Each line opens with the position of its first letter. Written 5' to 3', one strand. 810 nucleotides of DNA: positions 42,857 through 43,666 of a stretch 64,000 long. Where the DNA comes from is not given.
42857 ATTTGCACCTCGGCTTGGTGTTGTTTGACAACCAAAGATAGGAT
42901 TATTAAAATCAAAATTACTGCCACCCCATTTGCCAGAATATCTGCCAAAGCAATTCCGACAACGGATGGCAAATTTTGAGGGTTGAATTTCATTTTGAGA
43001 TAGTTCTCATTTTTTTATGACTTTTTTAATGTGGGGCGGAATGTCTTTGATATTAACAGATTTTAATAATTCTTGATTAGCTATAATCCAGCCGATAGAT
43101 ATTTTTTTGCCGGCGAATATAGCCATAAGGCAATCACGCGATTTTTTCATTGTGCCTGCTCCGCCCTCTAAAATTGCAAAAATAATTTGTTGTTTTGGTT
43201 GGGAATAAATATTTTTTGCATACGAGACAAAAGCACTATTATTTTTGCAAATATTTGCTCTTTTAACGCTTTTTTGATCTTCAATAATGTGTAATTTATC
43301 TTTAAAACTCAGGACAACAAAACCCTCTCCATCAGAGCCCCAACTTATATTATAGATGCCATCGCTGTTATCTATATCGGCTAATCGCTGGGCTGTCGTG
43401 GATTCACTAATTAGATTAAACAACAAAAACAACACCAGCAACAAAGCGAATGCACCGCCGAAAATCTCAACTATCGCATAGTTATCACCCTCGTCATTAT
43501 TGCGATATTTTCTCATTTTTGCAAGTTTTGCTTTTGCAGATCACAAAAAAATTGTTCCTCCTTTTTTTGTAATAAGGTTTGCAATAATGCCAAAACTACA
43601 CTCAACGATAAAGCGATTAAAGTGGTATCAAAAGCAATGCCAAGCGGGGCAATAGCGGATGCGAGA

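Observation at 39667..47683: Co-oriented 7.8-kb accessory island replacing the expected ruvB position, bounded by a family-2 MITE and pth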

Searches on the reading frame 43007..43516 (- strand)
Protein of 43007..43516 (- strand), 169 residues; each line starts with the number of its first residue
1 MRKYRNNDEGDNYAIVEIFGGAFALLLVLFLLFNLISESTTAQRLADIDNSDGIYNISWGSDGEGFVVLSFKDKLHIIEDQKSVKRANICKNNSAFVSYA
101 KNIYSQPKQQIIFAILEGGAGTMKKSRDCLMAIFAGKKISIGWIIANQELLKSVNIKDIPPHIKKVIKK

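Call 3: search_protein_families(library=pfam, proteins=[window:43007-43516:-], max_evalue=0.01)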
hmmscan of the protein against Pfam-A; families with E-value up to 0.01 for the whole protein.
window:43007-43516:- (169 aa): 0 families

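Call 5: search_protein_families(library=padloc, proteins=[window:43007-43516:-], max_evalue=0.01)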
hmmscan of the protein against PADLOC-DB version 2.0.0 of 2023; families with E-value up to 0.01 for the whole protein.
window:43007-43516:- (169 aa): 0 families

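Call 6: search_protein_families(library=ncbifam, proteins=[window:43007-43516:-], max_evalue=0.01)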
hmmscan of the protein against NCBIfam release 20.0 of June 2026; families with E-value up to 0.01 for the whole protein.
window:43007-43516:- (169 aa): 0 families

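Call 55: search_protein_families(library=pfam, alignment_id=A3, max_evalue=10)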
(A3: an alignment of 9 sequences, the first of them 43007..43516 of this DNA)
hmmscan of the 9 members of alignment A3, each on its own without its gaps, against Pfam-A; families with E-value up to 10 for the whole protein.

A. member 1, window:43007-43516:- (169 aa): 2 families
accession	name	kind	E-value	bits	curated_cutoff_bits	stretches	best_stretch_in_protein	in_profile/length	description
PF07498.18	Rho_N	-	0.041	14.3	24.9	1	101-117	20-36/43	Rho termination factor, N-terminal domain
PF09680.15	YjcZ_2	-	2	8.5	21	1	19-32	2-15/24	Family of unknown function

B. families by the number of members that match (of 9 scanned): 7 families
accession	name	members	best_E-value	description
PF23743.1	Beta-prop_BBS7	3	0.054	BBS7 beta-propeller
PF06686.16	SpoIIIAC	2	0.048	Stage III sporulation protein AC/AD protein family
PF22511.2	PBP2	1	0.023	PolB1 Binding Protein 2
PF07498.18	Rho_N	1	0.041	Rho termination factor, N-terminal domain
PF00835.24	SNAP-25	1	0.079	SNAP-25 family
PF09864.15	MliC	1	0.17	Membrane-bound lysozyme-inhibitor of c-type lysozyme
PF09680.15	YjcZ_2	1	2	Family of unknown function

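Call 57: find_homologous_proteins(query=window:43007-43516:-)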
Query window:43007-43516:- (169 aa): 108 proteins with E <= 0.001 among 177 candidates.
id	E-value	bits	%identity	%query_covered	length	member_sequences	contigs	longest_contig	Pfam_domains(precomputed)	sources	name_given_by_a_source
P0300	2.7e-98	344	92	100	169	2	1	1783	-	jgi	jgi:hypothetical protein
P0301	1.0e-59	219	61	100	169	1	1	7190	-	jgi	jgi:hypothetical protein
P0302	3.0e-48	182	55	91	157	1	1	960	-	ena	-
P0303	4.6e-48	181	50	96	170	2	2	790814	-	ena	-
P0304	7.6e-48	180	52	93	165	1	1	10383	-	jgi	-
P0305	8.8e-48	180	52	96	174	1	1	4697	-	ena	-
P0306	1.2e-47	180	51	100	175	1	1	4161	-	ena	-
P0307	1.3e-47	180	53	94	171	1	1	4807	-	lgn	-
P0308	1.8e-47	179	52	98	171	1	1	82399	-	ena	-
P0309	2.2e-47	179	51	95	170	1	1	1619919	-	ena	-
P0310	8.5e-47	177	50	99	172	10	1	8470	-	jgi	-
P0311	1.2e-46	177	49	97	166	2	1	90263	-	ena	-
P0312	1.3e-46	176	54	91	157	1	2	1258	-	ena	-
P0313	1.4e-46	176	51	96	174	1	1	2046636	-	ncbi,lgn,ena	-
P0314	3.2e-46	175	49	96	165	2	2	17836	-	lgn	-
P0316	5.5e-46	174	47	98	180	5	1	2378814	-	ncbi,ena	-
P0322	4.5e-45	171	48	96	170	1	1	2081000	-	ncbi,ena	-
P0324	6.7e-45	171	47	97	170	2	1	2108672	-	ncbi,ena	-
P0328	2.3e-44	169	50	95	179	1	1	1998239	-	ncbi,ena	-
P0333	3.6e-44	168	50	91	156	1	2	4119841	-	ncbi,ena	-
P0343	1.4e-43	167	48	92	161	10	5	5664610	-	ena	-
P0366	2.7e-42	162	50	92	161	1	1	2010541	-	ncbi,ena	-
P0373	6.1e-42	161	49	89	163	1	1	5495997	-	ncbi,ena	-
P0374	7.7e-42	161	50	92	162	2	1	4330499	-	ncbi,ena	-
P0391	2.6e-40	156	44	98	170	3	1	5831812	-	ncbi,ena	-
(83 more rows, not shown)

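Call 61: find_encoding_contigs(protein=P0300, flank=10000, max_places=4)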
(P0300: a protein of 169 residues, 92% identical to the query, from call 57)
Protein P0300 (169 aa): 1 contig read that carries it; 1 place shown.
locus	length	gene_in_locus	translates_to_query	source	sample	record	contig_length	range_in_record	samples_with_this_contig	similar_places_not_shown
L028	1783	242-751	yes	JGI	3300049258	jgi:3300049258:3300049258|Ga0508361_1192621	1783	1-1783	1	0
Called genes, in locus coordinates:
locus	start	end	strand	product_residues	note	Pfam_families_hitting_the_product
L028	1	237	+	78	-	?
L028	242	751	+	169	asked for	-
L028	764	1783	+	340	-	?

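Call 63: predict_structure(alignment_id=A5)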
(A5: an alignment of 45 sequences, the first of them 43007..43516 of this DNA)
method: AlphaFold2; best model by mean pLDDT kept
length: 169 residues; sequences in the alignment: 45
mean_pLDDT: 79.0   pTM: 0.57
mean pLDDT of the five models: 79.0, 77.3, 75.7, 74.1, 73.3
residues with pLDDT >= 90: 87; 70-90: 22; 50-70: 44; < 50: 16
segments of 3 or more residues with pLDDT < 50: 1-3, 49-52, 150-156
pLDDT, mean of each block of 10 residues (from residue 1): 52 69 95 84 53 56 87 94 97 96 93 93 97 95 73 48 59
secondary structure, 60 per line:
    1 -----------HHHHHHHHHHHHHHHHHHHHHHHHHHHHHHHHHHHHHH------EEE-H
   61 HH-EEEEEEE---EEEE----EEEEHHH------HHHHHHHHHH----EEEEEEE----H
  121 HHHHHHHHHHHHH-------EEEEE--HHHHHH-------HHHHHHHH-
elements in order: H12-49 E56-58 E64-70 E74-77 E82-85 H95-104 E109-115 H120-133 E141-145 H148-153 H161-168
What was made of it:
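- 43007..43516 (-): B: 169-aa single-pass protein with a near-invariant membrane Glu17 and a small periplasmic alpha/beta domain (ExbD/TolR-like). AF2 model, pLDDT 79 (call 63).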

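Call 65: fold_search(model_id=the predicted structure, library=pdb)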
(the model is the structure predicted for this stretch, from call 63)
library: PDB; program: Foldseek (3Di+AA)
matches with E <= 10: 365; with E <= 0.001: 0
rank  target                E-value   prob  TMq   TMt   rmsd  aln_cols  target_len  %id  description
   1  6sga_CK               3.6e-02  0.35  0.25  0.25   9.1       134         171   10  Body domain of the mt-SSU assemblosome from Trypanosoma brucei (released 2019-09-18)
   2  6sgb_CK               3.8e-02  0.33  0.25  0.21  21.3       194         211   11  mt-SSU assemblosome of Trypanosoma brucei (released 2019-09-25)
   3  7pub_CK               1.8e-01  0.20  0.28  0.18  20.9       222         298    9  Late assembly intermediate of the Trypanosoma brucei mitoribosomal small subunit (released 2022-05-04)
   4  3zx0_A                1.9e-01  0.38  0.27  0.14   6.9       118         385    8  NTPDase1 in complex with Heptamolybdate (released 2011-11-30)
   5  5by4                  2.1e-01  0.69  0.32  0.47   3.9        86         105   13  Structure and function of the Escherichia coli Tol-Pal stator protein TolR (released 2015-09-16)
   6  3zx0_B                3.3e-01  0.38  0.28  0.15   6.6       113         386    7  NTPDase1 in complex with Heptamolybdate (released 2011-11-30)
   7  9hny_CK               3.5e-01  0.15  0.26  0.23   8.8       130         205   11  Mitoribosomal small subunit in complex with Mettl15 and Mettl17 (released 2025-03-26)
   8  6hiw_CK               3.5e-01  0.15  0.27  0.18   9.5       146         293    9  Cryo-EM structure of the Trypanosoma brucei mitochondrial ribosome - This entry contains the complete small mitoribos (released 2018-09-26)
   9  2e5l_K                4.0e-01  0.28  0.28  0.37   6.7       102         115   14  A snapshot of the 30S ribosomal subunit capturing mRNA via the Shine- Dalgarno interaction (released 2007-05-15)
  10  3zx3_C                4.0e-01  0.25  0.27  0.14   8.2       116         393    9  Crystal Structure and Domain Rotation of NTPDase1 CD39 (released 2011-11-30)
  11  6nak_C                4.5e-01  0.35  0.30  0.26   6.0       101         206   12  BACTERIAL PROTEIN COMPLEX TM BDE complex (released 2023-04-26)
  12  3zx3_D                4.8e-01  0.30  0.30  0.15   6.5       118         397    8  Crystal Structure and Domain Rotation of NTPDase1 CD39 (released 2011-11-30)
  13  6qnq_2I               5.9e-01  0.20  0.29  0.38   7.8       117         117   10  70S ribosome initiation complex (IC) with experimentally assigned potassium ions (released 2019-06-19)
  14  6hiy_CK               6.2e-01  0.12  0.26  0.21   9.4       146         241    9  Cryo-EM structure of the Trypanosoma brucei mitochondrial ribosome - This entry contains the body of the small mitori (released 2018-09-26)
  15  4pnh_A                8.1e-01  0.13  0.20  0.21   7.4        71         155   14  Crystal structure of D,D-heptose 1,7-bisphosphate phosphatase from Burkholderia Thailandensis (released 2015-06-24)
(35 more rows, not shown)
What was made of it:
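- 43007..43516 (-): Foldseek hits to the ExbD periplasmic domain have TM-score 0.67-0.69 and rmsd 3.0, and to TolR probability 0.69, but E-values are 0.2-1.4 (call 65).
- On ExbD/TolR family (protein B): E-values are 0.2-1.4 (call 65).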

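Call 69: find_encoding_contigs(protein=P0343, flank=10000, max_places=5)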
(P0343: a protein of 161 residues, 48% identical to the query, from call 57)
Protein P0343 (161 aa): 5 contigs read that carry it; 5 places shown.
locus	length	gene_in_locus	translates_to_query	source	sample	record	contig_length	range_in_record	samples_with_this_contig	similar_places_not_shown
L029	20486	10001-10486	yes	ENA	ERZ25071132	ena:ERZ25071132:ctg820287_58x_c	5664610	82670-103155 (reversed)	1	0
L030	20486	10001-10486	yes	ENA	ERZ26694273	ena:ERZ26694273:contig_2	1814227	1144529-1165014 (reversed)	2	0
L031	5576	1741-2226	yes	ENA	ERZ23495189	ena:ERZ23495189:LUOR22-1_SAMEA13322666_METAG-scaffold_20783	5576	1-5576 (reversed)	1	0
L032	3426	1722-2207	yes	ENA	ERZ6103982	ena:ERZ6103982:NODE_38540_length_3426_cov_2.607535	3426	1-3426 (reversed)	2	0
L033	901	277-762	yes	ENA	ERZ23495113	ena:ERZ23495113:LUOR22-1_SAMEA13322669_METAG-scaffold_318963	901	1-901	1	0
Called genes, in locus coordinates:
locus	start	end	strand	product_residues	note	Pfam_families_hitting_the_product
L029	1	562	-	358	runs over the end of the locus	PF01370:Epimerase, PF04321:RmlD_sub_bind, PF16363:GDP_Man_Dehyd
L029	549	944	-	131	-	-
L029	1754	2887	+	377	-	PF13506:Glyco_transf_21, PF00535:Glycos_transf_2, PF13641:Glyco_tranf_2_3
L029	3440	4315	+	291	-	-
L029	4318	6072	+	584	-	PF00534:Glycos_transf_1, PF13692:Glyco_trans_1_4, PF00685:Sulfotransfer_1, PF13469:Sulfotransfer_3 (faint)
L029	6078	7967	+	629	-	PF04932:Wzy_C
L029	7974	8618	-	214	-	PF02397:Bac_transf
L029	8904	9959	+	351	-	-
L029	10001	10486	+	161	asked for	-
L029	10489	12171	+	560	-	-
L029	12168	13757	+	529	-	PF03781:FGE-sulfatase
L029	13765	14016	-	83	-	-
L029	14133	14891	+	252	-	PF00106:adh_short, PF08659:KR, PF13561:adh_short_C2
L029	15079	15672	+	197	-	PF19570:DUF6088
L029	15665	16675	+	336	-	PF08843:AbiEii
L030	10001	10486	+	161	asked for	-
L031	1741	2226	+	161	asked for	-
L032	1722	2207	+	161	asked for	-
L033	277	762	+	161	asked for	-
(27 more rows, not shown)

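Call 70: find_encoding_contigs(protein=P0391, flank=10000, max_places=3)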
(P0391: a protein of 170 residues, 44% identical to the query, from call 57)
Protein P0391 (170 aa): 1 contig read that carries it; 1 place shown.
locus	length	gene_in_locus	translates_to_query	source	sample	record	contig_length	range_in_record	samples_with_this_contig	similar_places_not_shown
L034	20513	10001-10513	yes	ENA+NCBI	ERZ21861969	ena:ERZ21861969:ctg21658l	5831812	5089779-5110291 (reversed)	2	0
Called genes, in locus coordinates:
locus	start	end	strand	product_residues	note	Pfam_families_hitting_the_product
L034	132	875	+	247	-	-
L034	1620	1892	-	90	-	PF02661:Fic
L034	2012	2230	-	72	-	-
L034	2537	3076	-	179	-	PF00080:Sod_Cu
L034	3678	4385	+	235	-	PF01435:Peptidase_M48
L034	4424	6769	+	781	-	PF00384:Molybdopterin, PF01568:Molydop_binding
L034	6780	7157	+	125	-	-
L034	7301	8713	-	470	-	PF06468:Spond_N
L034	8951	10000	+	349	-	-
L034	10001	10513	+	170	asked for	-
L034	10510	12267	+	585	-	-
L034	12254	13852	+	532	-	PF03781:FGE-sulfatase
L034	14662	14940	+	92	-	PF05015:HigB-like_toxin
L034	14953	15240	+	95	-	PF01381:HTH_3 (weak)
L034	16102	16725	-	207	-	PF13358:DDE_3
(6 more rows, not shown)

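Call 76: search_dna_similar(query=window:43007-43516:-, collection=plasmids, mode=protein, max_evalue=0.001, max_rows=10)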
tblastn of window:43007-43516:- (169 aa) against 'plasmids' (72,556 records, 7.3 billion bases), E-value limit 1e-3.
No match.

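Call 86: list_cluster_members(proteins=[P0316, P0391, P0313, P0373, P0374, P0322, P0324, P0328, P0333, P0366])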
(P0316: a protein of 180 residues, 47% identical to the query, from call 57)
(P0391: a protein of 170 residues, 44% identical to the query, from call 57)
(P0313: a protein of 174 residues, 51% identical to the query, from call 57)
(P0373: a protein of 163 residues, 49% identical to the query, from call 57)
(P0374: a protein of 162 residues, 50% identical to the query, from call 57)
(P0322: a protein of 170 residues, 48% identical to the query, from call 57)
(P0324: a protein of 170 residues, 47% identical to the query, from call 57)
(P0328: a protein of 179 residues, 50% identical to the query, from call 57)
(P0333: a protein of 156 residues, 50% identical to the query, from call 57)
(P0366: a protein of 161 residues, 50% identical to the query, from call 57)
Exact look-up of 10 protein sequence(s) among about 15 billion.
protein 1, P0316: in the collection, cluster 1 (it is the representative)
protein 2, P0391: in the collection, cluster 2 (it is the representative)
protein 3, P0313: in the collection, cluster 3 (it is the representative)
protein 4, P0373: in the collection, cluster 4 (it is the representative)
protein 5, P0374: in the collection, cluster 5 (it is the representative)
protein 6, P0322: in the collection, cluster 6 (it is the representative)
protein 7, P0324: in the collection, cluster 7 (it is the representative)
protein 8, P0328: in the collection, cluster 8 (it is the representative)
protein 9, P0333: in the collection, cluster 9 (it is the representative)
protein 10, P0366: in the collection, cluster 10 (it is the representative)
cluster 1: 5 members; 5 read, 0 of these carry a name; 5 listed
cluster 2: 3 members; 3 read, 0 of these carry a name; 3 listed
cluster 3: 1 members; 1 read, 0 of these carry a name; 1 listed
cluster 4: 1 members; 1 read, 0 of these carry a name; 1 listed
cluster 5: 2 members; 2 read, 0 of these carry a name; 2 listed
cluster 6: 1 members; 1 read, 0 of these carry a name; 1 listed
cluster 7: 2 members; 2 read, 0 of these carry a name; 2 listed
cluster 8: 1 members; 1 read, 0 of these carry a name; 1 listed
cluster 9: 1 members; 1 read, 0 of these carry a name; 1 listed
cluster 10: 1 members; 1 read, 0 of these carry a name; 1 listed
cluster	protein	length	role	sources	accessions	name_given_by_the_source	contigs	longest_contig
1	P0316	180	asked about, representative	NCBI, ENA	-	-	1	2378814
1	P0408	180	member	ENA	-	-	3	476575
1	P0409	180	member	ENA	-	-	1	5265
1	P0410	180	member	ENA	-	-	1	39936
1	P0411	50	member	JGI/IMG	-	-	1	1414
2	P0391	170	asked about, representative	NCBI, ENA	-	-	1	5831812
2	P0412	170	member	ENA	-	-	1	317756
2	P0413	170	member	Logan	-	-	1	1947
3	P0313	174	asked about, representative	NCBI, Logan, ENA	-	-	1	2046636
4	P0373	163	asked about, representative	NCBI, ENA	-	-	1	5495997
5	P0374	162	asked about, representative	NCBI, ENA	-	-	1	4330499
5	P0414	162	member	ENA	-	-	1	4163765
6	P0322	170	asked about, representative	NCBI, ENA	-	-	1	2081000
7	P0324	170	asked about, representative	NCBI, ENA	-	-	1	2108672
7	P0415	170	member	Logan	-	-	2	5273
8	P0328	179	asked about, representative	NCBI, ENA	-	-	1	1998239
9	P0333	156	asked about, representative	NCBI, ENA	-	-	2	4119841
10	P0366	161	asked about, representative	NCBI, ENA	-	-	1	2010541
